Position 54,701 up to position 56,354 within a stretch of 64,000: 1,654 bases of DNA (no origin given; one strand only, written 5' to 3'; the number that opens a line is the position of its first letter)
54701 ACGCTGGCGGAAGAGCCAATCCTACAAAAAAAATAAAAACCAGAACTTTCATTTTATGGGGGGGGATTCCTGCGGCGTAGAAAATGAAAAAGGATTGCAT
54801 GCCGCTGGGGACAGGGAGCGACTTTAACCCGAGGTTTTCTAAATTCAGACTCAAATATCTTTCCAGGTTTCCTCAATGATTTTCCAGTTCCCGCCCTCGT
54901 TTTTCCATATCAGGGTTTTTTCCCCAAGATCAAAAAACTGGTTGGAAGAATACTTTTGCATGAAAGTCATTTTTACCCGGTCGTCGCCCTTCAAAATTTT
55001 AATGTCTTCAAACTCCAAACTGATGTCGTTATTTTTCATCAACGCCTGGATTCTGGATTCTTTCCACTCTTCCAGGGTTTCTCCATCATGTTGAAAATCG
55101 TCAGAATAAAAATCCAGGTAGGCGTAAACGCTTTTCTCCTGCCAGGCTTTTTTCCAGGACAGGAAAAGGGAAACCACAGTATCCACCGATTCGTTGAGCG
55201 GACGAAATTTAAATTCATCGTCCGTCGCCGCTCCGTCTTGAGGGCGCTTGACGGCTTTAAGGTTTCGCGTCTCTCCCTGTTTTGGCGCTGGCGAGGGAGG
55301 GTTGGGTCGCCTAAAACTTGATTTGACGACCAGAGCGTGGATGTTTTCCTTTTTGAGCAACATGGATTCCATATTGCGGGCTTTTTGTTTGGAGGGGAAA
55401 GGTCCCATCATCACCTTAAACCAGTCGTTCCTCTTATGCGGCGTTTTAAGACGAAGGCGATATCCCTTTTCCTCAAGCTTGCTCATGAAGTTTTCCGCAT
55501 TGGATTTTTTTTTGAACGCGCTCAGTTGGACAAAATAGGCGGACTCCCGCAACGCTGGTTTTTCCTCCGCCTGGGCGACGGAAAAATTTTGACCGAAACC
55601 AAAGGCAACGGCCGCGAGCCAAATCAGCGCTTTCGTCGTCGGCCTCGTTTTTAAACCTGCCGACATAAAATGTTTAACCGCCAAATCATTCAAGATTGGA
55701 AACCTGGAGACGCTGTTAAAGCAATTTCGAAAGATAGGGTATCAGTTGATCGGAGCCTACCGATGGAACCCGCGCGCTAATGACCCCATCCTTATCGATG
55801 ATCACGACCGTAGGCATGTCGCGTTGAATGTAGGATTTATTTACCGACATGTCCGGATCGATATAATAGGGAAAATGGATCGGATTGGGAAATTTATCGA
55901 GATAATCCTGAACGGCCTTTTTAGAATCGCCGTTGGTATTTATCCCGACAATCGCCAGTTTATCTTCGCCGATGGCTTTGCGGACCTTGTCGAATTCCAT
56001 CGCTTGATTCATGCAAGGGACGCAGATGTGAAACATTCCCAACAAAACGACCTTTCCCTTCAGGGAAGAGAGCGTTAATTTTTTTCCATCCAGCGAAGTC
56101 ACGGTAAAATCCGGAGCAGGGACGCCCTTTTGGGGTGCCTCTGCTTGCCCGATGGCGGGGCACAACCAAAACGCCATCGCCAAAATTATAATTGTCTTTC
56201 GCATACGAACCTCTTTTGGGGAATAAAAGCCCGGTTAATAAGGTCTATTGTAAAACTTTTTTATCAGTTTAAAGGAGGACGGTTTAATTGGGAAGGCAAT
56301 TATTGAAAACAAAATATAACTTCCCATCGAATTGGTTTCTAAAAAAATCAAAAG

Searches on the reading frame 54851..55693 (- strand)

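Call 78: search_protein_families(library=pfam, proteins=[window:54851-55693:-], max_evalue=0.001)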
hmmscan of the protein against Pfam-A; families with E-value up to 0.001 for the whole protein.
window:54851-55693:- (280 aa): 3 families
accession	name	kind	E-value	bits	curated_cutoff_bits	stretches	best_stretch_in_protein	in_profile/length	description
PF24125.1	Cds6_C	-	5.2e-19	69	27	1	174-275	3-110/111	Cds6 C-terminal NTF2-like domain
PF05036.18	SPOR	-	9e-15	55.2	21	1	51-123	3-75/76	SPOR domain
PF14534.12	DUF4440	-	6.7e-05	23.7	25.2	1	175-272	3-107/107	Domain of unknown function (DUF4440)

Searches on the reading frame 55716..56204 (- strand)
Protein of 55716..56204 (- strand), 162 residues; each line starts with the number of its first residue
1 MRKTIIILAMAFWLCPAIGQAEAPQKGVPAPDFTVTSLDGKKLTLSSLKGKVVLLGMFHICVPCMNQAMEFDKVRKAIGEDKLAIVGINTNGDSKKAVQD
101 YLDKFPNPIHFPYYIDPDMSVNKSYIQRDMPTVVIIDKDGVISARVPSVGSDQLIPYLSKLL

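Call 78: search_protein_families(library=pfam, proteins=[window:55716-56204:-], max_evalue=0.001)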
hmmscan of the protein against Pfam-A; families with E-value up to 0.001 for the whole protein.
window:55716-56204:- (162 aa): 3 families
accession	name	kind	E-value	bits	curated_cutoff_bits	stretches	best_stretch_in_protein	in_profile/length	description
PF00578.27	AhpC-TSA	-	8.8e-18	64.9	26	1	27-144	2-123/124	AhpC/TSA family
PF08534.16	Redoxin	-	8.5e-17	61.8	26.6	1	25-144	1-130/148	Redoxin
PF13905.12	Thioredoxin_8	-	2.7e-07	31.3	27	1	50-140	1-92/94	Thioredoxin-like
